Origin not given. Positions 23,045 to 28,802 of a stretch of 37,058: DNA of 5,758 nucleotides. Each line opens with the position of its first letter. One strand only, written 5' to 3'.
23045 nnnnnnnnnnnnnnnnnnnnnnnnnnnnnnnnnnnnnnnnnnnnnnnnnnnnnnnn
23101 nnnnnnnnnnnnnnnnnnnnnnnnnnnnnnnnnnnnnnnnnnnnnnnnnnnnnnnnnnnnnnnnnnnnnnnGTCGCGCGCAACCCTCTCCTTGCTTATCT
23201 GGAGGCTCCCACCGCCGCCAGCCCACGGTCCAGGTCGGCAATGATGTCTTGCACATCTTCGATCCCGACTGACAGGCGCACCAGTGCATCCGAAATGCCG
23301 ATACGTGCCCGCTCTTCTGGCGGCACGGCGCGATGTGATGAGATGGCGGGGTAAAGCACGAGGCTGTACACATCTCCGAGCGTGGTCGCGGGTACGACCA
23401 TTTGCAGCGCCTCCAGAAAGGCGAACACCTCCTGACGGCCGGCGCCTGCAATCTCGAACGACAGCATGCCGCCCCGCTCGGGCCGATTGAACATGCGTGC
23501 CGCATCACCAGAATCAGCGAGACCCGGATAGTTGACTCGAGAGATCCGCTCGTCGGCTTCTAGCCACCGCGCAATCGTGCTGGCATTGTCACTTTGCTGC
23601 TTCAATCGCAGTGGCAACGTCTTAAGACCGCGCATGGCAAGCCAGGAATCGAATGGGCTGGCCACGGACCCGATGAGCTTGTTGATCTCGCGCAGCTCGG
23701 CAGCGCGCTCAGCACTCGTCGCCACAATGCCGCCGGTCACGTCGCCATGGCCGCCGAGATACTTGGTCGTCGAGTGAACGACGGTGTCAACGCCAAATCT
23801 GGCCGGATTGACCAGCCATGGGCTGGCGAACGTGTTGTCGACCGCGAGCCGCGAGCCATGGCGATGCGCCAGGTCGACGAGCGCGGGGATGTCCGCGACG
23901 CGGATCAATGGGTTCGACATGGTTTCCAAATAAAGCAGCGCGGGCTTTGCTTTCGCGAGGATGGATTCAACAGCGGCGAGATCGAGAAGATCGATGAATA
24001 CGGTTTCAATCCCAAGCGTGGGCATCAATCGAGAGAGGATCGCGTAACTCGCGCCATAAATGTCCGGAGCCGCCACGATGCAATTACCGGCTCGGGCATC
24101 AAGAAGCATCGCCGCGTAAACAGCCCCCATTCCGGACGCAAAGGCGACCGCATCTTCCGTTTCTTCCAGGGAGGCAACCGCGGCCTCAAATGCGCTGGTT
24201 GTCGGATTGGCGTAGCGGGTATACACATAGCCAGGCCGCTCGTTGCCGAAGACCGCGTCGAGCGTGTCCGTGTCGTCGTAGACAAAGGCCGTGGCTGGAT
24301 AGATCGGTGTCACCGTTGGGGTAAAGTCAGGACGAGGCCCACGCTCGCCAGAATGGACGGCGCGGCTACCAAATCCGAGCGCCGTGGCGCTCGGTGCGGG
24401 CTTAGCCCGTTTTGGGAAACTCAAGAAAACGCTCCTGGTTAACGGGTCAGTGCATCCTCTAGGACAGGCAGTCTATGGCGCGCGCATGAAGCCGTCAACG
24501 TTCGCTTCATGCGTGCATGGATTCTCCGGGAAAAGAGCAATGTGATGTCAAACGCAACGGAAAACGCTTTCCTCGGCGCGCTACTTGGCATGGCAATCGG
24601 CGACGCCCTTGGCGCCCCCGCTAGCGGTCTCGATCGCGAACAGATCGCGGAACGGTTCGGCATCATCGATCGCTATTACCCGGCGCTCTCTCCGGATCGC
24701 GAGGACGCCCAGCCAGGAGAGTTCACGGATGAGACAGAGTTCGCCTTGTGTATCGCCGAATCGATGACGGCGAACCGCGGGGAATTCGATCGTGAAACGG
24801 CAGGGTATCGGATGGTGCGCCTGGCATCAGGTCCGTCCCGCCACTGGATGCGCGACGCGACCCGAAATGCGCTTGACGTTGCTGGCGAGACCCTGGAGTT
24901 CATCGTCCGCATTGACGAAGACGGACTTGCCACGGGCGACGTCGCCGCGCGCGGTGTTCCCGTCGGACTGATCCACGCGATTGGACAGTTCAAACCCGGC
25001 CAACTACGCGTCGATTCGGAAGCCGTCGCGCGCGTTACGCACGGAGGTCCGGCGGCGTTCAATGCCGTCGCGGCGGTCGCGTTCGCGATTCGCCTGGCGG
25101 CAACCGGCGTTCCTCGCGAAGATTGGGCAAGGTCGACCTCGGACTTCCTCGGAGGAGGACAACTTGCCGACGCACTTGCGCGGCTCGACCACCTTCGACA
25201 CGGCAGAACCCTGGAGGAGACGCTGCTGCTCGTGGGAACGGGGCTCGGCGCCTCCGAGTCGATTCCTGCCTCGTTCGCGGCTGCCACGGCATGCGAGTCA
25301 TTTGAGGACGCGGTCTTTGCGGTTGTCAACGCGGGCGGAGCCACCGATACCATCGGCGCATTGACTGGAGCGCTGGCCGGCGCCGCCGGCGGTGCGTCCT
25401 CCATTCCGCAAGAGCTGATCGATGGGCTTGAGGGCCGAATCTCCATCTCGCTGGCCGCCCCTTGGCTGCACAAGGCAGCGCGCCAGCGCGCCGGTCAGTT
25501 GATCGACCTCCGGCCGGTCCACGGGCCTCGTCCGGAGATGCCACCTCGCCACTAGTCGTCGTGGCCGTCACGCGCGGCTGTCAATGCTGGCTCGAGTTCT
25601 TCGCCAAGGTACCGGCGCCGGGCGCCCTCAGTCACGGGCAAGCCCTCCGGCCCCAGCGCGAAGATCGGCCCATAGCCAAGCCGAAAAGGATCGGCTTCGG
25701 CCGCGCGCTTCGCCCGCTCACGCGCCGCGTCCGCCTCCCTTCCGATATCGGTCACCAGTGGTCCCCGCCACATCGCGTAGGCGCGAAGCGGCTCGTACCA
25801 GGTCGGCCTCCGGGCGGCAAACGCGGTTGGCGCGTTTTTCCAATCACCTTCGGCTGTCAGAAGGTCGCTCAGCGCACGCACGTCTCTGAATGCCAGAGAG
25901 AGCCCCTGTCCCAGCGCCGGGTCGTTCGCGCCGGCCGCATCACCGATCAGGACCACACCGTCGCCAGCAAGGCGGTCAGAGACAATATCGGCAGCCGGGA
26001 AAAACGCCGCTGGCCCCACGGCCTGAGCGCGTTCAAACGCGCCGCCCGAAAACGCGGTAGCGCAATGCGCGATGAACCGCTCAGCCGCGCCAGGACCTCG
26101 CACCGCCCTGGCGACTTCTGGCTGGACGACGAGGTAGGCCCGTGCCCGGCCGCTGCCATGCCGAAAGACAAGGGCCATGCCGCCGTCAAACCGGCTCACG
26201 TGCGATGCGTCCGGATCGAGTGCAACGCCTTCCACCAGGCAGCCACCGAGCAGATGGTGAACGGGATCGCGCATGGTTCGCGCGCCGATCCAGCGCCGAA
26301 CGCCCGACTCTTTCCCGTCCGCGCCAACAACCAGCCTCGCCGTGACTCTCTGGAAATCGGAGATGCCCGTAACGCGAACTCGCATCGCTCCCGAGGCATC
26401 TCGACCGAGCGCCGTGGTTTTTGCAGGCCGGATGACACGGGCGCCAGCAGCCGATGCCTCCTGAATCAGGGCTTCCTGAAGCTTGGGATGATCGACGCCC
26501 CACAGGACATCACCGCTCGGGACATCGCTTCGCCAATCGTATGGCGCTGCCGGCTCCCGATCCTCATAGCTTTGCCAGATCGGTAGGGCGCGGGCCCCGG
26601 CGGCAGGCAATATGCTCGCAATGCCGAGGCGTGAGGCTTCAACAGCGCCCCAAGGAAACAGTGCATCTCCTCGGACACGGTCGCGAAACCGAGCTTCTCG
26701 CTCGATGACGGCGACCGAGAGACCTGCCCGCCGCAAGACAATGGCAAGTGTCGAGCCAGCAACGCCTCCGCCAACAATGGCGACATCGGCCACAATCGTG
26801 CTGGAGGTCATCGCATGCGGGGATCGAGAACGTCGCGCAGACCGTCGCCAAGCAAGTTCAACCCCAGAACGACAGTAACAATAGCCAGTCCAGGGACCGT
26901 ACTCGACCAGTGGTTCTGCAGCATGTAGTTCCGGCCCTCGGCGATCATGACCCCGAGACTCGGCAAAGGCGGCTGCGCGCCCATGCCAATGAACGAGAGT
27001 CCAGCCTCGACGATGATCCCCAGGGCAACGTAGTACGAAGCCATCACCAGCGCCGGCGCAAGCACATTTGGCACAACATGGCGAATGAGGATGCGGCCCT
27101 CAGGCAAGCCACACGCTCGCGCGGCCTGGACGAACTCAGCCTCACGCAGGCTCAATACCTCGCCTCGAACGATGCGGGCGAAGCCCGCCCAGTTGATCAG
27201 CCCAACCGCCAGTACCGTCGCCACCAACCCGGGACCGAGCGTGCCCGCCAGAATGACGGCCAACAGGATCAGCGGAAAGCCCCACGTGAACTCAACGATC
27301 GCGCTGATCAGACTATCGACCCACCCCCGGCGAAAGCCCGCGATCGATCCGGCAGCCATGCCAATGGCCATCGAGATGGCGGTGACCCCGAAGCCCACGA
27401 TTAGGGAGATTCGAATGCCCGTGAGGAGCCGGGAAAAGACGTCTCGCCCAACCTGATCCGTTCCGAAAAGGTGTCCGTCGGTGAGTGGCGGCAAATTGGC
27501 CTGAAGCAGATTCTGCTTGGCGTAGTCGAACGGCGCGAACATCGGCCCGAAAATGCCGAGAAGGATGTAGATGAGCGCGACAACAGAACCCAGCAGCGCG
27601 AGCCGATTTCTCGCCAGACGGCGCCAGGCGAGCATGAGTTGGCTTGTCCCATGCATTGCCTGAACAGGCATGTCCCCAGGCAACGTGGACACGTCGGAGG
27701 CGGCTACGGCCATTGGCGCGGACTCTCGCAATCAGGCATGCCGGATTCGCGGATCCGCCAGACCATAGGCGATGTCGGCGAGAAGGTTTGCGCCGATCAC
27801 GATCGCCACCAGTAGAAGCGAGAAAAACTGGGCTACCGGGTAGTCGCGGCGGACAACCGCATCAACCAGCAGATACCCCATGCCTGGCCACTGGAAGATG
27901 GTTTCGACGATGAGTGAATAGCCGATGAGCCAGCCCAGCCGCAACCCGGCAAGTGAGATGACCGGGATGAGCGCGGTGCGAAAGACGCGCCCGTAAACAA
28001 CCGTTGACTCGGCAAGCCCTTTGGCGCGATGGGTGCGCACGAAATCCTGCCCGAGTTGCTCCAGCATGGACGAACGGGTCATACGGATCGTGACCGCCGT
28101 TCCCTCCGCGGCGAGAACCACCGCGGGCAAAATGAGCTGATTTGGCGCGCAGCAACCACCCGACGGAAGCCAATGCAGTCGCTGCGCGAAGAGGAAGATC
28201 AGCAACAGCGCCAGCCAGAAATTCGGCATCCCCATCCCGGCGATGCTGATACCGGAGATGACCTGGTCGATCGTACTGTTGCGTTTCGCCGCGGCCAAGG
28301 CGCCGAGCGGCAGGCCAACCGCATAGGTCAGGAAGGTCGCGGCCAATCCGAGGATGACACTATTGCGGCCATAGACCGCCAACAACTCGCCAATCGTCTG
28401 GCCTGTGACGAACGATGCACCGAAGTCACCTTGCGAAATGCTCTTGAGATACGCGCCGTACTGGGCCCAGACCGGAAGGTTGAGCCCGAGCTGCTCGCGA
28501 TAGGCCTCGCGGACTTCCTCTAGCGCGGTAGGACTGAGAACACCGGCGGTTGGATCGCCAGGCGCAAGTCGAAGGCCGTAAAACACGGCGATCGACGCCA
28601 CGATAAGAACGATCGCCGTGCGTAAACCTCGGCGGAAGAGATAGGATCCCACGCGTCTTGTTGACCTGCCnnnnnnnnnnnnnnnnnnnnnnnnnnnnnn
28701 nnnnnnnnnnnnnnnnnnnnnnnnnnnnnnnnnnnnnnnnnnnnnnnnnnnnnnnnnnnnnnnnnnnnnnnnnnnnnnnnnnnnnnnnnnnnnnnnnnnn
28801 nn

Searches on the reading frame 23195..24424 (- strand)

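Call 3: search_protein_families(library=pfam, proteins=[window:23195-24424:-], max_evalue=0.01)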
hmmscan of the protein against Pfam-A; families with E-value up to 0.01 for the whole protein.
window:23195-24424:- (409 aa): 4 families
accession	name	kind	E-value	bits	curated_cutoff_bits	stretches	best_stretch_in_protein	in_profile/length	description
PF01053.26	Cys_Met_Meta_PP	-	8.4e-119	397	27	1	21-402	3-380/381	Cys/Met metabolism PLP-dependent enzyme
PF00155.27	Aminotran_1_2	-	1.3e-06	28.3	19.7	1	69-224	36-222/361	Aminotransferase class I and II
PF00266.25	Aminotran_5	-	0.00019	21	21.5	1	111-227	86-207/371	Aminotransferase class-V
PF01041.23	DegT_DnrJ_EryC1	-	0.00093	18.9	19.8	1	74-197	24-146/360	DegT/DnrJ/EryC1/StrS aminotransferase family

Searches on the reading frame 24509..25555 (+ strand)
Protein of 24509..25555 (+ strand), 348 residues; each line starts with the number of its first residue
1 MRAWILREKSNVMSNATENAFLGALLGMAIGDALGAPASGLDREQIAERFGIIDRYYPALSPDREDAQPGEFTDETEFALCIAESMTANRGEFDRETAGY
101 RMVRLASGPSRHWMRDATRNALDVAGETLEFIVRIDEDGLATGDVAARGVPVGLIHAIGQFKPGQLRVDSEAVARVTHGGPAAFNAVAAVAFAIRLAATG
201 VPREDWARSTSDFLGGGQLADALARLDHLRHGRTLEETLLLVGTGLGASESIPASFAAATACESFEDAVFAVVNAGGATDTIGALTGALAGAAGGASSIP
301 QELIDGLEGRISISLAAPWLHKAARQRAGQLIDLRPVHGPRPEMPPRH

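Call 3: search_protein_families(library=pfam, proteins=[window:24509-25555:+], max_evalue=0.01)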
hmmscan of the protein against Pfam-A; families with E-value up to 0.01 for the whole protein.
window:24509-25555:+ (348 aa): 2 families
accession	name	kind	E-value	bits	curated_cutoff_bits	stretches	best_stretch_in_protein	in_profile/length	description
PF03747.19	ADP_ribosyl_GH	-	1.2e-46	160.1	26.2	1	23-302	1-287/287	ADP-ribosylglycohydrolase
PF13622.12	4HBT_3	-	0.00018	22.1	24.3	1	172-235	7-62/83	Acyl-CoA thioesterase N-terminal domain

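Call 68: search_protein_families(library=padloc, proteins=[window:24509-25555:+], max_evalue=0.01)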
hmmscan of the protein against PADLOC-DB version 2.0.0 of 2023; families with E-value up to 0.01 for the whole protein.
window:24509-25555:+ (348 aa): 0 families

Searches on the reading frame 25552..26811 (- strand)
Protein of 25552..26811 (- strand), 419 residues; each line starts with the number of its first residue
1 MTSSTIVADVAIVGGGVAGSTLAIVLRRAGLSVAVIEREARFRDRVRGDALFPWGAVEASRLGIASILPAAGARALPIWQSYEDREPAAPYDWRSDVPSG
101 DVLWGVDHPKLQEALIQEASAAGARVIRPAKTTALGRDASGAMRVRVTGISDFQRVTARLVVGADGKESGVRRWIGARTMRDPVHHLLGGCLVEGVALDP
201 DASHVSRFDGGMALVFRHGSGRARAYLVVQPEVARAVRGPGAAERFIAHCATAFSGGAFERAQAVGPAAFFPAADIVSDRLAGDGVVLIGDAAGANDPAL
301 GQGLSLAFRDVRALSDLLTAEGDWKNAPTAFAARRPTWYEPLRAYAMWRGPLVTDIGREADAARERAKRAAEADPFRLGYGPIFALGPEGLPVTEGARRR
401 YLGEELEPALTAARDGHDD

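Call 3: search_protein_families(library=pfam, proteins=[window:25552-26811:-], max_evalue=0.01)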
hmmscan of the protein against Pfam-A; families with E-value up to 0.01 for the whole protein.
window:25552-26811:- (419 aa): 13 families
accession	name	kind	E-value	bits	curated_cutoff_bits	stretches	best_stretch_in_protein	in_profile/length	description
PF01494.25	FAD_binding_3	-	6.3e-25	88.6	22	1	8-319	2-319/349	FAD binding domain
PF04820.20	Trp_halogenase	-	7.6e-08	32.1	21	0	9-53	1-48/458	Tryptophan halogenase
PF01266.30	DAO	-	7.7e-08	32.7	27.9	1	9-43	1-35/353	FAD dependent oxidoreductase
PF00890.30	FAD_binding_2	-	5.3e-06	26.3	20.4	1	9-43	1-35/414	FAD binding domain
PF00070.33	Pyr_redox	-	9.5e-06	26.5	22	1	10-43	2-35/82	Pyridine nucleotide-disulphide oxidoreductase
PF13450.12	NAD_binding_8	-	1.1e-05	26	21.9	1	12-42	1-31/68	NAD(P)-binding Rossmann-like domain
PF07992.20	Pyr_redox_2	-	3.7e-05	23.7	26.1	1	9-40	2-175/291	Pyridine nucleotide-disulphide oxidoreductase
PF08491.16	SE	-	0.00056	19.5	20.1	1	272-327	118-173/276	Squalene epoxidase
PF12831.13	FAD_oxidored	-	0.0011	18.8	27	1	9-39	1-31/416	FAD dependent oxidoreductase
PF01946.23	Thi4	-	0.0014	18.3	26.2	1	6-40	16-51/235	Thi4 family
PF02737.24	3HCDH_N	-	0.0042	17.5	22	1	10-47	2-39/180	3-hydroxyacyl-CoA dehydrogenase, NAD binding domain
PF03486.20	HI0933_like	-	0.0052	16.7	50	0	9-44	2-37/244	HI0933-like protein Rossmann domain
PF05834.18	Lycopene_cycl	-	0.0077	15.8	23.4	0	9-38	1-32/380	Lycopene cyclase protein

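Call 40: search_protein_families(library=ncbifam, proteins=[window:25552-26811:-], max_evalue=0.01)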
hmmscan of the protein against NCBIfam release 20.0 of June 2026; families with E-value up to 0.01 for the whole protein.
window:25552-26811:- (419 aa): 83 families (the best 25 are shown)
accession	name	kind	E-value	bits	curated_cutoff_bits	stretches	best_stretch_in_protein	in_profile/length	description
TIGR01988.1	Ubi-OHases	subfamily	3.7e-27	95.2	224.65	1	9-320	1-314/387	ubiquinone biosynthesis hydroxylase, UbiH/UbiF/VisC/COQ6 family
NF005612.0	PRK07364.1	equivalog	3.4e-25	88.4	487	1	4-321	15-331/415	FAD-dependent hydroxylase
NF049967.1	QhpG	equivalog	6e-24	84.7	240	1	10-309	1-277/423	flavin-dependent monooxygenase QhpG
NF005313.0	PRK06847.1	subfamily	5.8e-22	78.1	372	2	7-175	4-169/375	hypothetical protein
NF005691.0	PRK07494.1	equivalog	1.4e-21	76.6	459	1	6-329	7-326/404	UbiH/UbiF family hydroxylase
NF005788.0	PRK07608.1-3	equivalog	1.5e-21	76.6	478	2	104-327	104-322/388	UbiH/UbiF family hydroxylase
NF005452.0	PRK07045.1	equivalog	1.7e-21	76.6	397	1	8-319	6-320/388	putative monooxygenase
TIGR02032.1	GG-red-SF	subfamily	2.9e-21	76.5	158.8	1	9-308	2-287/297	geranylgeranyl reductase family protein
TIGR01984.1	UbiH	equivalog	1.3e-19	70.3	392.2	1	9-321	1-313/382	2-octaprenyl-6-methoxyphenyl hydroxylase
NF004356.0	PRK05732.1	equivalog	1.3e-19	70.3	384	2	121-320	125-318/395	2-octaprenyl-6-methoxyphenyl hydroxylase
NF004832.0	PRK06184.1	subfamily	2.1e-19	69.6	476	1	7-310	6-310/506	hypothetical protein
NF005951.1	PRK08020.1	equivalog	2e-18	66.4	590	2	8-177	3-174/388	3-demethoxyubiquinol 3-hydroxylase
NF006448.0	PRK08773.1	equivalog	3.9e-18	65.3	614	1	5-320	4-318/393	UbiH/UbiF family hydroxylase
NF004829.0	PRK06183.1-3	subfamily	1.7e-15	56.8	390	1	6-370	7-377/520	bifunctional 3-(3-hydroxy-phenyl)propionate/3-hydroxycinnamic acid hydroxylase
NF005949.0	PRK08013.1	equivalog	2.5e-15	56.3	620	2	111-315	113-313/401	FAD-dependent 2-octaprenylphenol hydroxylase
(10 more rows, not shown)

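Call 68: search_protein_families(library=padloc, proteins=[window:25552-26811:-], max_evalue=0.01)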
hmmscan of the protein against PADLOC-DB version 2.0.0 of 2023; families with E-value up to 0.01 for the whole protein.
window:25552-26811:- (419 aa): 1 family
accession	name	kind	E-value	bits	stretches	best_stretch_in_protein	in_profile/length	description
PDLC01086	C3a186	-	0.0021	15.4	1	10-40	3-33/384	"C-3?,4? desaturase"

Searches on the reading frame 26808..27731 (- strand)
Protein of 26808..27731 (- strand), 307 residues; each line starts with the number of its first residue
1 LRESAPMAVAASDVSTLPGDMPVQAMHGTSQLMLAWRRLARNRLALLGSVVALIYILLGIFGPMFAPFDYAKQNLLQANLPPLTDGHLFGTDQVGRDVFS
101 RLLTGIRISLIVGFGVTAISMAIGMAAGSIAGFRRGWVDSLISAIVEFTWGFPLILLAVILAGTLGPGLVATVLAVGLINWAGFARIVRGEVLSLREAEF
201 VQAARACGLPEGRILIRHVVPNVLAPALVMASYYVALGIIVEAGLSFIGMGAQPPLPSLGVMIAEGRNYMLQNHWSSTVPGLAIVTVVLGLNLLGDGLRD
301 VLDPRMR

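Call 3: search_protein_families(library=pfam, proteins=[window:26808-27731:-], max_evalue=0.01)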
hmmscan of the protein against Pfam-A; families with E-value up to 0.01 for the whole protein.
window:26808-27731:- (307 aa): 3 families
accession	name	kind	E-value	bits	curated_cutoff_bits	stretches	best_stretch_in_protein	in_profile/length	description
PF00528.27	BPD_transp_1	-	1.8e-30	106.4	26.4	1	124-307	1-183/184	Binding-protein-dependent transport system inner membrane component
PF12911.12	OppC_N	-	3.6e-16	59.2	23.9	1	30-82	1-53/53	N-terminal TM domain of oligopeptide transport permease C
PF08405.16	Calici_PP_N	-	0.004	16.5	24.2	1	49-123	181-248/358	Viral polyprotein N-terminal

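Call 40: search_protein_families(library=ncbifam, proteins=[window:26808-27731:-], max_evalue=0.01)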
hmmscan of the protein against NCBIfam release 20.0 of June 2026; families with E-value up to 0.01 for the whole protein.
window:26808-27731:- (307 aa): 27 families (the best 25 are shown)
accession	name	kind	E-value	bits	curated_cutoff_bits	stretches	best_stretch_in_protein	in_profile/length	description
NF045476.1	Opp4C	equivalog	7.3e-83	278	350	1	31-305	2-278/278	oligopeptide ABC transporter permease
NF045474.1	Opp2C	equivalog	2.8e-72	243.2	300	1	75-303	8-236/236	nickel transporter permease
NF045473.1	Opp1C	equivalog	3.3e-71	239.8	350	1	40-305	2-266/267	nickel/cobalt ABC transporter permease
NF045475.1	Opp3C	equivalog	6e-69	232.7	450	2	85-307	106-328/328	oligopeptide ABC transporter permease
TIGR02790.1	nickel_nikC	equivalog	9.2e-69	231.9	358.45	1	47-303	3-258/258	nickel ABC transporter permease subunit NikC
NF011662.0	PRK15082.1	equivalog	1.1e-64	218.8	484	1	34-306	28-300/303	glutathione ABC transporter permease GsiD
NF007376.0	PRK09881.1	equivalog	1.3e-64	218.1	434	1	29-306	18-293/298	D,D-dipeptide ABC transporter permease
NF007738.0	PRK10417.1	equivalog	3.8e-61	207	335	1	43-306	9-271/277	nickel ABC transporter permease subunit NikC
NF011935.0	PRK15406.1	equivalog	1.5e-59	202.2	433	1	27-307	21-302/302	oligopeptide ABC transporter permease OppC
NF008160.0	PRK10913.1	equivalog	7.8e-56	189.7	483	1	30-306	17-298/300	dipeptide ABC transporter permease DppC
NF047573.1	opine_perm_CntC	exception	1.2e-53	182.3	440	1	36-306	2-271/271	staphylopine uptake ABC transporter permease subunit CntC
NF043080.1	MMSYN1_0166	equivalog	2.2e-38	131.9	370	1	36-306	31-305/307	oligopeptide ABC transporter permease OppC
NF011691.0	PRK15111.1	equivalog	3.6e-38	131.8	379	1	29-302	13-291/296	putrescine export ABC transporter permease SapC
NF011596.0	PRK15021.1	subfamily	7.2e-31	107.5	439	1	86-305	120-338/341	microcin C ABC transporter permease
NF045470.1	Opp2B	equivalog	5.5e-11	42.2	350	1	95-307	80-300/300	nickel ABC transporter permease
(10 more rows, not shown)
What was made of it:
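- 26808..28652 (-): PermB (27732-28652) and PermC (26808-27731), Opp/Dpp/Nik-type permeases. Pfam and NCBIfam (calls 3, 40).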

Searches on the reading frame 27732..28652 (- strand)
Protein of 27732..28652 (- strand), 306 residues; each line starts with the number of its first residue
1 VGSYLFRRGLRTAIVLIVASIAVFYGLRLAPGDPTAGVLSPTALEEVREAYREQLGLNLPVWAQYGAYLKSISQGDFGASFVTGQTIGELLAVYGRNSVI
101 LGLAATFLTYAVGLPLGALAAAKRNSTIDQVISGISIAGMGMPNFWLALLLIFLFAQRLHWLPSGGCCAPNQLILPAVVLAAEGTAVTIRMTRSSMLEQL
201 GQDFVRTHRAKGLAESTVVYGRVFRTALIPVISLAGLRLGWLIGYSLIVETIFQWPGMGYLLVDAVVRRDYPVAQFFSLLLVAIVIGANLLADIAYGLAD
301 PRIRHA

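Call 3: search_protein_families(library=pfam, proteins=[window:27732-28652:-], max_evalue=0.01)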
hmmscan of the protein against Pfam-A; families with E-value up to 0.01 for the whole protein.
window:27732-28652:- (306 aa): 2 families
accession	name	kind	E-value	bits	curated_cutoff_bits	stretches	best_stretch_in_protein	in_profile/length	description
PF00528.27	BPD_transp_1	-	1.6e-39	135.9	26.4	1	113-305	1-184/184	Binding-protein-dependent transport system inner membrane component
PF19300.4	BPD_transp_1_N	-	1.1e-06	29.3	23.8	1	2-75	2-75/114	Binding-prot-dependent transport system membrane comp, N-term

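Call 40: search_protein_families(library=ncbifam, proteins=[window:27732-28652:-], max_evalue=0.01)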
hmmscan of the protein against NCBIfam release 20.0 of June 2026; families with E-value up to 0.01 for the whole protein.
window:27732-28652:- (306 aa): 17 families
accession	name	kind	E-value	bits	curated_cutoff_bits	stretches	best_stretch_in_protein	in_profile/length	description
NF045470.1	Opp2B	equivalog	2.4e-87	292.9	350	1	11-304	4-300/300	nickel ABC transporter permease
NF007677.0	PRK10352.1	equivalog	5.1e-74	249.2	433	1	1-305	1-308/314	nickel ABC transporter permease subunit NikB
TIGR02789.1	nickel_nikB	equivalog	1e-72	245.2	447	1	1-305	1-308/314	nickel ABC transporter permease subunit NikB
NF045469.1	Opp1B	equivalog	3.9e-72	243.3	380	1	1-304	1-307/307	nickel/cobalt ABC transporter permease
NF045472.1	Opp4B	equivalog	5.9e-70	236.1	450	1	1-304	1-319/319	oligopeptide ABC transporter permease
NF011661.0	PRK15081.1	equivalog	6.4e-67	226.2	463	1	3-305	3-305/306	glutathione ABC transporter permease GsiC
NF008161.0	PRK10914.1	equivalog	5.9e-61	206.5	590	2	171-305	203-337/339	dipeptide ABC transporter permease DppB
NF045471.1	Opp3B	equivalog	1.8e-59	201.7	480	1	1-304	1-303/308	oligopeptide ABC transporter permease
NF007008.0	PRK09471.1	equivalog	2.2e-59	201.4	388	1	4-304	4-305/306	oligopeptide ABC transporter permease OppB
NF011690.0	PRK15110.1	equivalog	1.4e-39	136.4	432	2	171-301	181-311/321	putrescine export ABC transporter permease SapB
NF011712.0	PRK15133.1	subfamily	6.8e-34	117.4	445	1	47-304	85-360/364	microcin C ABC transporter permease YejB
NF043081.1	MMSYN1_0165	equivalog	9.9e-31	107.1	350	1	89-304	169-385/388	oligopeptide ABC transporter permease OppB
NF045476.1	Opp4C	equivalog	2e-07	30.6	350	1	93-243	74-210/278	oligopeptide ABC transporter permease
TIGR02790.1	nickel_nikC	equivalog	3.4e-06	26.8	358.45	1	92-243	58-194/258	nickel ABC transporter permease subunit NikC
NF045474.1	Opp2C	equivalog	8.5e-06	25.5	300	1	95-243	39-172/236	nickel transporter permease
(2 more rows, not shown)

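Call 44: find_related_loci(query=window:27732-28652:-, collection=metagenome_contigs, flank=8000)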
Query window:27732-28652:- (306 aa) in metagenome_contigs; peptide patterns used: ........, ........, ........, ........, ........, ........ (x = any residue, [..] = any of these).
502 stretches matched a pattern; 231 encode a relative of the query (tblastn E <= 1e-3); the best 80 are kept; 80 distinct loci.
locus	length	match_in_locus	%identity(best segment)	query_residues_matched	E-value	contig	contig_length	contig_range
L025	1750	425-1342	90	1-306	0e+0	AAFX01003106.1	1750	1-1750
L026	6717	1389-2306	84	1-306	9e-168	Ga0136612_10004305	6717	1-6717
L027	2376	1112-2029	81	1-306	1e-173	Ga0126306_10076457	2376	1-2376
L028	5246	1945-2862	80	1-306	7e-164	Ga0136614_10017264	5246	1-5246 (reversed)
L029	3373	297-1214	79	1-306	4e-168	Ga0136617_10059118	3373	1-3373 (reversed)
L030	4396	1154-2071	80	1-306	6e-162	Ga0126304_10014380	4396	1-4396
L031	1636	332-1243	79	3-306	2e-170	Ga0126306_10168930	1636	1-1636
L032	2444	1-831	79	30-306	1e-160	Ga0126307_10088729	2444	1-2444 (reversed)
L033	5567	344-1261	70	1-306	1e-144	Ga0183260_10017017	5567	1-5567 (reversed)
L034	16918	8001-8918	72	1-306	2e-142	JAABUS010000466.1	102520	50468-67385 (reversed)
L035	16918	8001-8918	72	1-306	2e-142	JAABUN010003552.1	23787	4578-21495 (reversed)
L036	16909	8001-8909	69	3-305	6e-141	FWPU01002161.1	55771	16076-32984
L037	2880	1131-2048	67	1-306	7e-147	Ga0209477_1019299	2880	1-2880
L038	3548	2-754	86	56-306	2e-144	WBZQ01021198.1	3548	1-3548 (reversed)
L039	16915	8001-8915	67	1-305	3e-138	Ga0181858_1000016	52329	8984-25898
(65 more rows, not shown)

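Call 79: search_protein_families(library=pfam, proteins=[L034:831-2168:+, L034:2777-3745:-, L034:4003-4569:+, L034:7200-7928:+, L034:9972-10727:+, L034:10182-11132:-, L034:11486-12250:+, L034:12550-13587:-, L034:12718-13710:+, L034:15295-16212:-], max_evalue=0.0001)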
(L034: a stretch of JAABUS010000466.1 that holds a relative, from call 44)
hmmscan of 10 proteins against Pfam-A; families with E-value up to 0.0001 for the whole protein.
L034:831-2168:+ (445 aa): 1 family
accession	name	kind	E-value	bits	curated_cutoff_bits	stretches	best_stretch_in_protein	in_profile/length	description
PF04885.19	Stig1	-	2.3e-17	63.6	24.1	3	406-440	21-55/85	Stigma-specific STIG1-like protein family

L034:2777-3745:- (322 aa): 0 families

L034:4003-4569:+ (188 aa): 0 families

L034:7200-7928:+ (242 aa): 0 families

L034:9972-10727:+ (251 aa): 0 families

L034:10182-11132:- (316 aa): 2 families
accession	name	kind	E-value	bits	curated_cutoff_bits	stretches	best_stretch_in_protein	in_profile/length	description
PF00753.33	Lactamase_B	-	6.7e-32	111.4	22.7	1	91-286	5-196/196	Metallo-beta-lactamase superfamily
PF12706.13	Lactamase_B_2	-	3.9e-07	30.3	27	1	105-251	4-147/200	Beta-lactamase superfamily domain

L034:11486-12250:+ (254 aa): 0 families

L034:12550-13587:- (345 aa): 0 families

L034:12718-13710:+ (330 aa): 1 family
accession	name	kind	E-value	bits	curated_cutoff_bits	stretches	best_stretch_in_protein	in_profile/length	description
PF00480.26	ROK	-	1.3e-58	199.3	22.9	1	8-319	2-293/294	ROK family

L034:15295-16212:- (305 aa): 0 families
